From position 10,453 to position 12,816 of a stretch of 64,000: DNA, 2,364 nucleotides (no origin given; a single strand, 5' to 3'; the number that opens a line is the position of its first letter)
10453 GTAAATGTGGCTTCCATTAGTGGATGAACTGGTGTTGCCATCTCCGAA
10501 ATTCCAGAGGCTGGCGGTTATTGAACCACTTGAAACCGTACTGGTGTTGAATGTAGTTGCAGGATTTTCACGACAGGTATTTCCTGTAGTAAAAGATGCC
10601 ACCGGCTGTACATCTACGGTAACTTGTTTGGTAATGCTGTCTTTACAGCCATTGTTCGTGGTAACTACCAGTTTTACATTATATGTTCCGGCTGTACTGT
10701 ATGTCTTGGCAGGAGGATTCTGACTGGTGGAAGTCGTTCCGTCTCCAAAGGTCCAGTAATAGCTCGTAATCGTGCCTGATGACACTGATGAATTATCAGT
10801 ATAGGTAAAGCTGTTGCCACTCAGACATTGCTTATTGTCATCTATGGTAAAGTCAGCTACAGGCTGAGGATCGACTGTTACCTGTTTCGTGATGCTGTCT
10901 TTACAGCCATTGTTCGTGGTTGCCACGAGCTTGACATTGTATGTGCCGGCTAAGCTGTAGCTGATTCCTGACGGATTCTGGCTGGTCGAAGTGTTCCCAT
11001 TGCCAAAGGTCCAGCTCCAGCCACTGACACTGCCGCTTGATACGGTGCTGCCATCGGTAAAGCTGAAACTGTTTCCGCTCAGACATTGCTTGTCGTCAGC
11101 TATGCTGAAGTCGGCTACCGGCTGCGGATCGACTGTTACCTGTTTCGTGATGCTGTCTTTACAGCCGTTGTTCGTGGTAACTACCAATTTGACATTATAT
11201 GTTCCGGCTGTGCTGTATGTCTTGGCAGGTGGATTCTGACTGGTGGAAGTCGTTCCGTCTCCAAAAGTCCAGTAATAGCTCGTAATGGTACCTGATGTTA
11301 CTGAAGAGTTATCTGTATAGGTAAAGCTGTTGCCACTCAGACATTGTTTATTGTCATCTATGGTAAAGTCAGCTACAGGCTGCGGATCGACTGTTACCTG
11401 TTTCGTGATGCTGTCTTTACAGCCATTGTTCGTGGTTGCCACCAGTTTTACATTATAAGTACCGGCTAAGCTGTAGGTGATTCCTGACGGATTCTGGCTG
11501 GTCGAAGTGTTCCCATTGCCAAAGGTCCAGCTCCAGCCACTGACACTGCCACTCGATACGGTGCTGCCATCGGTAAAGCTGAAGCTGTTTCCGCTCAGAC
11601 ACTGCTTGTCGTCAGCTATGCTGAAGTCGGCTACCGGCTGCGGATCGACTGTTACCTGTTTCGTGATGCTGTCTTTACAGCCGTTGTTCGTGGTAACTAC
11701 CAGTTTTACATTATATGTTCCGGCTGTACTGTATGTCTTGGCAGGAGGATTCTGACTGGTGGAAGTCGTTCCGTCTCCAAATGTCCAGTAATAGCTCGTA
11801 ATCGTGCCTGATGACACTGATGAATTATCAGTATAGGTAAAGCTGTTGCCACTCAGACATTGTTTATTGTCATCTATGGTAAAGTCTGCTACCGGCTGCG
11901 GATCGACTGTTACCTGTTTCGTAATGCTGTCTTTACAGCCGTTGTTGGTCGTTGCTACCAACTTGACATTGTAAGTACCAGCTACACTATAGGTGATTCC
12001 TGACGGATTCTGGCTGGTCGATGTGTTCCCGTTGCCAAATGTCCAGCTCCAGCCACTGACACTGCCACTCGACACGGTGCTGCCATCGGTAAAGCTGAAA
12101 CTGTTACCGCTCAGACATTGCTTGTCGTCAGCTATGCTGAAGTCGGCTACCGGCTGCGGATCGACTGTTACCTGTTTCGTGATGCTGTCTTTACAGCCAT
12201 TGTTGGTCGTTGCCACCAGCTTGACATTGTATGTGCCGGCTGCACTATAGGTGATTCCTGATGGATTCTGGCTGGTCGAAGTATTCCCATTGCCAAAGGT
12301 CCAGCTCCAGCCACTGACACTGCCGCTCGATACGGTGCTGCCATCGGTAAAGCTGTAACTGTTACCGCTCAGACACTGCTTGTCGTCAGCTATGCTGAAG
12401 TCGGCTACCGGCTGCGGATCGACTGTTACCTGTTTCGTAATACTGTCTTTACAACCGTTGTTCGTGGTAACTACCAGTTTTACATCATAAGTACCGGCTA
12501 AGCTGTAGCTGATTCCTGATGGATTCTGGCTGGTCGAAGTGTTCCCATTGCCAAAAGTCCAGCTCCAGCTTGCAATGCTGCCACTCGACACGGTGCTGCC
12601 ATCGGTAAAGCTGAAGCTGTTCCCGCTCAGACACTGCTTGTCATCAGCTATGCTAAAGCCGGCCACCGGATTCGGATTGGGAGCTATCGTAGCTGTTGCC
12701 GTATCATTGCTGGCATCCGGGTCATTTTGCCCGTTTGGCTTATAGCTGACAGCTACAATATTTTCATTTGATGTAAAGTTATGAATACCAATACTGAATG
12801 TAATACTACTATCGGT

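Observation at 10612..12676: Eight near-identical 258-bp in-frame tandem repeats (PKD units) inside the 9405-aa gene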

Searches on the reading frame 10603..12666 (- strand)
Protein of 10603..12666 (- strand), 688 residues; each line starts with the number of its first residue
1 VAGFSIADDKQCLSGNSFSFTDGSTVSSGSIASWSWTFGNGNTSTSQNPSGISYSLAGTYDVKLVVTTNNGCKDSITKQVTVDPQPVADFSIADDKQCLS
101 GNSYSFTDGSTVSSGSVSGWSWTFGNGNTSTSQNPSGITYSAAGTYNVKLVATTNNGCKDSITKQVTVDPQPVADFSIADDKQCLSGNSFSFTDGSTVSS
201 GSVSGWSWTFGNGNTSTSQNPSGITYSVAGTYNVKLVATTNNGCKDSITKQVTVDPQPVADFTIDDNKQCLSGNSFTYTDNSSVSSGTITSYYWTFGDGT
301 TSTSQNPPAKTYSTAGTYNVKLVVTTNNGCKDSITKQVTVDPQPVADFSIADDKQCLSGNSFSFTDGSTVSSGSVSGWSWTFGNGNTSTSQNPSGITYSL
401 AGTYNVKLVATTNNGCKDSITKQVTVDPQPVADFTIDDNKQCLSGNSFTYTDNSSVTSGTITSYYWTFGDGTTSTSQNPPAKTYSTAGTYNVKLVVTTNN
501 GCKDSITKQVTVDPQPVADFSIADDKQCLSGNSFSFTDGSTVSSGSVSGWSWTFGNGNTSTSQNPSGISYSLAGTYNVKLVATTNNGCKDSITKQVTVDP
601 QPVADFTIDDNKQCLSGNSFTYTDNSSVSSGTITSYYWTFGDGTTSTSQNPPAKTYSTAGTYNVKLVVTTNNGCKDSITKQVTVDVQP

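Call 16: find_homologous_proteins(query=window:10603-12666:-, max_evalue=1e-10)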
Query window:10603-12666:- (688 aa): 4740 proteins with E <= 1e-10 among 8000 candidates; the best 120 are listed.
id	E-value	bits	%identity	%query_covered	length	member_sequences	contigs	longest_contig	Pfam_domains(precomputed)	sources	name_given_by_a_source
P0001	0.0e+0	1955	57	100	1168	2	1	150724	PF22352.3,PF00801.27,PF24695.2,PF08329.17,PF18911.7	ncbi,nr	ncbi:MAG TPA: PKD domain-containing protein, partial [Bacteroidia bacterium]|nr:PKD domain-containin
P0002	0.0e+0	1074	39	99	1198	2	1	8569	PF00801.27,PF13585.13,PF08329.17,PF18911.7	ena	-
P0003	1.2e-296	1004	43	98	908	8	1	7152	PF16820.12,PF00801.27,PF18981.7,PF13585.13,PF08329.17,PF18911.7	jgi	jgi:gliding motility-associated-like protein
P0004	9.4e-255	865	44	98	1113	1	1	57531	PF00801.27,PF13585.13,PF08329.17,PF18911.7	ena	-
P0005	2.7e-249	847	49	97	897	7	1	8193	PF00801.27,PF18962.8,PF08329.17,PF18911.7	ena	-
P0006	4.6e-247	840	42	100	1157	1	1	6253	PF00801.27,PF18962.8,PF18911.7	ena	-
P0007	3.2e-245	834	37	100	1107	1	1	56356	PF00801.27,PF18911.7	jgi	jgi:PKD repeat protein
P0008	3.6e-237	807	39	100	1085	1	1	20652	PF00801.27,PF08329.17,PF18911.7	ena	-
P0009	6.6e-233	793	39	99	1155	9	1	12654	PF00801.27,PF18962.8,PF18911.7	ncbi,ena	-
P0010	8.7e-232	790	38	91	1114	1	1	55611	PF22352.3,PF00801.27,PF22017.1,PF08329.17,PF18911.7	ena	-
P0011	5.5e-230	784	40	100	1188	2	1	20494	PF00801.27,PF18962.8,PF08329.17,PF18911.7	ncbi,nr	ncbi:MAG: PKD domain-containing protein, partial [Bacteroidetes bacterium]|nr:PKD domain-containing 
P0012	1.9e-226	772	48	99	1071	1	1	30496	PF19408.6,PF16820.12,PF00801.27,PF13585.13,PF04683.20,PF26689.1,PF08428.17,PF08329.17,PF18911.7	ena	-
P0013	5.1e-219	747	50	99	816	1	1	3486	PF22352.3,PF00801.27,PF08329.17,PF18911.7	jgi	jgi:PKD repeat protein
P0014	2.9e-217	742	43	98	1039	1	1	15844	PF00801.27,PF08329.17,PF18911.7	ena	-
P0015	4.3e-217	741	35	97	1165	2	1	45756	PF00801.27,PF13585.13,PF08329.17,PF18911.7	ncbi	ncbi:MAG: PKD domain-containing protein, partial [Bacteroidia bacterium]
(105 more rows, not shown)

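Call 18: find_encoding_contigs(protein=P0001, flank=10000, max_places=10)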
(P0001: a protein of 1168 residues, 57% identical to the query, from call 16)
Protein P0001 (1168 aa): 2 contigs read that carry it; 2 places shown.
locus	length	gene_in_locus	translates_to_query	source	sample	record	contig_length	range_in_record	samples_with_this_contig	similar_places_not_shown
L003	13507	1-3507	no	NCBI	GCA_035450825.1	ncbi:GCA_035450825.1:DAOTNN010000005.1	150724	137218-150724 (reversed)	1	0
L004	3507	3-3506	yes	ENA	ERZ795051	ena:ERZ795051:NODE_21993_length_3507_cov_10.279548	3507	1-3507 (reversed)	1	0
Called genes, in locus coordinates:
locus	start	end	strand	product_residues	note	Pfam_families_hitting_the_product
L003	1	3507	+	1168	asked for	PF00801:PKD, PF18911:PKD_4, PF00801:PKD, PF18911:PKD_4, PF00801:PKD, PF18911:PKD_4, PF00801:PKD, PF18911:PKD_4, +11 more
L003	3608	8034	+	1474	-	PF18911:PKD_4, PF00801:PKD, PF18911:PKD_4, PF00801:PKD, PF18911:PKD_4, PF18911:PKD_4, PF00801:PKD, PF18911:PKD_4, +13 more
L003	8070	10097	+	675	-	PF00801:PKD (weak), PF18911:PKD_4, PF00801:PKD (weak), PF18911:PKD_4 (weak), PF00801:PKD (weak), PF18911:PKD_4, PF00801:PKD (weak), PF13585:CHU_C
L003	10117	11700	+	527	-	PF11751:PorP_SprF, PF00691:OmpA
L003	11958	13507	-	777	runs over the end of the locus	-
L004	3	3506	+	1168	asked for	PF00801:PKD, PF18911:PKD_4, PF00801:PKD, PF18911:PKD_4, PF00801:PKD, PF18911:PKD_4, PF00801:PKD, PF18911:PKD_4, +11 more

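Call 20: find_related_loci(query=window:10603-12666:-, collection=genome_contigs, flank=10000)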
Query window:10603-12666:- (688 aa) in genome_contigs; peptide patterns used: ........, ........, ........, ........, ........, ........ (x = any residue, [..] = any of these).
535 stretches matched a pattern; 459 encode a relative of the query (tblastn E <= 1e-3); the best 80 are kept; 78 distinct loci.
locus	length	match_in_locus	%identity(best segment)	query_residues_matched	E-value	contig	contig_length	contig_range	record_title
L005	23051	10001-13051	46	1-688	8e-166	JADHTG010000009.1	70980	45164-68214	MAG: Bacteroidetes bacterium isolate BS150m-G14 BS-150m-C265, whole genome shotgun sequence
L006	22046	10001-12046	44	14-688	4e-142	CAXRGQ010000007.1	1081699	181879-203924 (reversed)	MAG: Flavobacteriales bacterium isolate YZ09aB_2.97 genome assembly, contig: k141_190621, whole genome shotgun sequence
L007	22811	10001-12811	44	1-688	9e-140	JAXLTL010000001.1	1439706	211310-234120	MAG: Bacteroidia bacterium isolate STL-BAC3 C3.123.fa-1, whole genome shotgun sequence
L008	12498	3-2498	42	1-688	4e-139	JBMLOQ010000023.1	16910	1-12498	MAG: Chitinophagaceae bacterium isolate LE_186511 NODE_4642_length_16910_cov_19.105488, whole genome shotgun sequence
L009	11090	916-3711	41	1-688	1e-125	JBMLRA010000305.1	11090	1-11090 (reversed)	MAG: Chitinophagaceae bacterium isolate LE_363851 NODE_8798_length_11090_cov_10.593203, whole genome shotgun sequence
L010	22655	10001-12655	39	9-688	2e-116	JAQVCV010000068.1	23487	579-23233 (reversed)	MAG: Bacteroidales bacterium isolate STD2_97 NODE_7752_length_23487_cov_3.870505_Sandtown_D2, whole genome shotgun seque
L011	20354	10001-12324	40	1-688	7e-116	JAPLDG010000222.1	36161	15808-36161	MAG: Bacteroidetes bacterium isolate LacPavin_0419_WC70L_MAG_45_7 LacPavin_0419_WC70L_scaffold_62214, whole genome shotg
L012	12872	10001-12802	37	1-688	1e-115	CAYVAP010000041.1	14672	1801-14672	MAG TPA_asm: uncultured Bacteroidia bacterium isolate SRP141376_co5_78 genome assembly, contig: NODE_10067_length_14672_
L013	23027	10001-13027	38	2-686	4e-115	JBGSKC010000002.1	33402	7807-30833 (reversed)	MAG: Bacteroidia bacterium isolate JTS-AC171 k141_1964210, whole genome shotgun sequence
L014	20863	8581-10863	39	8-688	3e-114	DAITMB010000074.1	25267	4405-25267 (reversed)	MAG TPA_asm: Bacteroidota bacterium isolate CTOTU7314 NODE_2089_length_25267_cov_10.009202, whole genome shotgun sequenc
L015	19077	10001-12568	39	9-688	3e-112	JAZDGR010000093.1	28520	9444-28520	MAG: bacterium isolate MEGAHIT-group-0.275 k141_17422854, whole genome shotgun sequence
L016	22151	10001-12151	36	15-688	7e-106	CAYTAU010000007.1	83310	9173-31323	MAG TPA_asm: uncultured Bacteroidales bacterium isolate SRP191223_co1_49 genome assembly, contig: NODE_126_length_83310_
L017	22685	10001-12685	37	9-688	2e-106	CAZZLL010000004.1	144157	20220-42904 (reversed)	MAG TPA_asm: uncultured Lentimicrobiaceae bacterium isolate SRP141376_co3_47 genome assembly, contig: NODE_142_length_14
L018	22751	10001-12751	40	1-688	1e-98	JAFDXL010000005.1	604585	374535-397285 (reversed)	MAG: Bacteroidetes bacterium isolate SZAS-24 BACT-AMP-6__5__length-604585, whole genome shotgun sequence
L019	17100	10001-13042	39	1-688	9e-99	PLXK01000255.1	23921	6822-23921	MAG: Bacteroidetes bacterium isolate palsa_969 73.20120700_P3D.455_contig_86488, whole genome shotgun sequence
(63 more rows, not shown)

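Call 47: search_solved_structures(query=window:10603-12666:-, max_evalue=0.001)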
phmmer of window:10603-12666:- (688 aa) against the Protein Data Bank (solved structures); distinct sequences matched with E-value up to 0.001: 13.
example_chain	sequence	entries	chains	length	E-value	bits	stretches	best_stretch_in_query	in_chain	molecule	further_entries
9flp_A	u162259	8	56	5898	1.9e-78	267.9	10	66-686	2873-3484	The grappling hook protein A in the bacterium Aureispira sp. CCB-QB1 | The grappling hook protein A (GhpA) in the bacterium Aureispira sp. CCB-QB1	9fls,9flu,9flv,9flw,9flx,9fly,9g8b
9lqj_A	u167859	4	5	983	7.5e-14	54.5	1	22-169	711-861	Collagenase ColH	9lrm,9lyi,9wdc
9lrk_A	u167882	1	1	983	7.5e-14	54.5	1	22-169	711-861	Collagenase ColH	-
4l9d_A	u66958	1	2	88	3.1e-09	39.2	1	619-684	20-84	Protease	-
2c26_A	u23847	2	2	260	2.3e-08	36.3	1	258-342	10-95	ENDOGLUCANASE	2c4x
6aem_A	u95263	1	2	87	4.6e-08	35.3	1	602-684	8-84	PKD domain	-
4jrw_A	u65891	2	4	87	6.6e-08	34.8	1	626-679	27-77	Collagenase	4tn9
4aqo_A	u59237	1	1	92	7.6e-08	34.6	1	625-675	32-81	COLLAGENASE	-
4u6t_A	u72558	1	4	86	8.2e-08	34.5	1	22-72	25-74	ColH protein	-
2y72_A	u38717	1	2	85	8.2e-08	34.5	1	626-675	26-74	COLLAGENASE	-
4u7k_A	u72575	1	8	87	8.5e-08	34.4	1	22-72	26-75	ColH protein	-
4jgu_A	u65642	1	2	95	2.3e-05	26.4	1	458-503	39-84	ColH protein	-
2kzw_A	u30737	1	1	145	0.00053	21.9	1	633-673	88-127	Uncharacterized protein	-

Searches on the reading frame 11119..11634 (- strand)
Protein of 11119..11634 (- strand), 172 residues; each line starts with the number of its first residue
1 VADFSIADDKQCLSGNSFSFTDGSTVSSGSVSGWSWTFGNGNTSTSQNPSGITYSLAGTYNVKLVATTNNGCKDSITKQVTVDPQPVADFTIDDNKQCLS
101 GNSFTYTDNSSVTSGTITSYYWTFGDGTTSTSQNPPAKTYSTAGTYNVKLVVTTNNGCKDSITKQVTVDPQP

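Call 41: predict_structure(alignment_id=A1)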
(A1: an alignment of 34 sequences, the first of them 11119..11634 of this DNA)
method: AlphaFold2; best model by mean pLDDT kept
length: 172 residues; sequences in the alignment: 34
mean_pLDDT: 95.3   pTM: 0.79
mean pLDDT of the five models: 95.3, 94.4, 92.0, 91.8, 90.8
residues with pLDDT >= 90: 158; 70-90: 14; 50-70: 0; < 50: 0
segments of 3 or more residues with pLDDT < 50: none
pLDDT, mean of each block of 10 residues (from residue 1): 93 93 97 97 97 95 98 97 96 91 95 94 96 95 96 96 96 84
secondary structure, 60 per line:
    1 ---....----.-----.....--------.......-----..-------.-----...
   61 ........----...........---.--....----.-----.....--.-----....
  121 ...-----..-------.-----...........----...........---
elements in order: E4-7 E18-22 E31-37 E58-68 E73-83 E90-93 E104-108 E117-123 E144-154 E159-169

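Call 44: fold_search(model_id=the predicted structure, library=pdb)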
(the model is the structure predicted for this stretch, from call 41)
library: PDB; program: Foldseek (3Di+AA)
matches with E <= 10: 1065; with E <= 0.001: 29
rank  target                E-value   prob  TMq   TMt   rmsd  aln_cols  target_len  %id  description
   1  9flw_A                1.6e-07  1.00  0.68  0.26   3.9       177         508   25  CryoEM structure of the fragment-6 (3571-4078) in the grappling hook protein A (GhpA) in the bacterium Aureispira sp.  (released 2024-10-16)
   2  9flx_A                2.0e-06  1.00  0.53  0.31   5.5       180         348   22  CryoEM structure of the fragment-4 (4074-4421) in the grappling hook protein A (GhpA) in the bacterium Aureispira sp.  (released 2024-10-16)
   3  6fg9_A                1.0e-05  1.00  0.40  0.12   8.4       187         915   15  Mouse SORCS2 ectodomain (sortilin related VPS10 domain containing receptor 2) (released 2018-08-01)
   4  6aem_A                1.8e-05  1.00  0.45  0.89   1.4        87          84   30  Crystal structure of the PKD1 domain of Vibrio anguillarum Epp (released 2018-12-12)
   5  3pdd                  1.8e-05  1.00  0.43  0.40   7.1       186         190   16  Structures of Clostridium thermocellum CbhA fibronectin(III)-like modules (released 2011-11-23)
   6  6ffy_A                1.9e-05  1.00  0.41  0.11   9.5       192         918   14  Structure of the mouse SorCS2-NGF complex (released 2018-08-01)
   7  4l9d_B                2.2e-05  1.00  0.44  0.91   1.2        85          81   36  Crystal structure of the PKD1 domain from Vibrio cholerae metalloprotease PrtV (released 2013-07-10)
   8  4l9d_A                2.4e-05  1.00  0.45  0.92   1.3        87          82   36  Crystal structure of the PKD1 domain from Vibrio cholerae metalloprotease PrtV (released 2013-07-10)
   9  4jrw_A                2.4e-05  1.00  0.46  0.87   1.7        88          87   32  Crystal structure of Clostridium histolyticum colg collagenase PKD domain 2 at 1.6 Angstrom resolution (released 2014-05-21)
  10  4tn9_A                2.6e-05  1.00  0.45  0.86   2.0        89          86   31  Crystal structure of Clostridium histolyticum ColG collagenase polycystic kidney disease-like domain at 1.4 Angstrom r (released 2015-03-11)
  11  9fly_A                2.6e-05  1.00  0.54  0.15   5.4       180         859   22  CryoEM structure of the base (4151-5009) in the grappling hook protein A (GhpA) in the bacterium Aureispira sp. CCB-QB (released 2024-10-16)
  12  2yn3_A                2.6e-05  1.00  0.56  0.39   5.5       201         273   17  Structural insight into the giant calcium-binding adhesin SiiE: implications for the adhesion of Salmonella enterica t (released 2013-04-03)
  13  2yn5_A                4.8e-05  1.00  0.62  0.42   4.9       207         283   16  Structural insight into the giant calcium-binding adhesin SiiE: implications for the adhesion of Salmonella enterica t (released 2013-04-03)
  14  2yn3_C                5.1e-05  1.00  0.61  0.41   4.9       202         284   17  Structural insight into the giant calcium-binding adhesin SiiE: implications for the adhesion of Salmonella enterica t (released 2013-04-03)
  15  6fg9_B                5.6e-05  1.00  0.41  0.12   7.9       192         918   14  Mouse SORCS2 ectodomain (sortilin related VPS10 domain containing receptor 2) (released 2018-08-01)
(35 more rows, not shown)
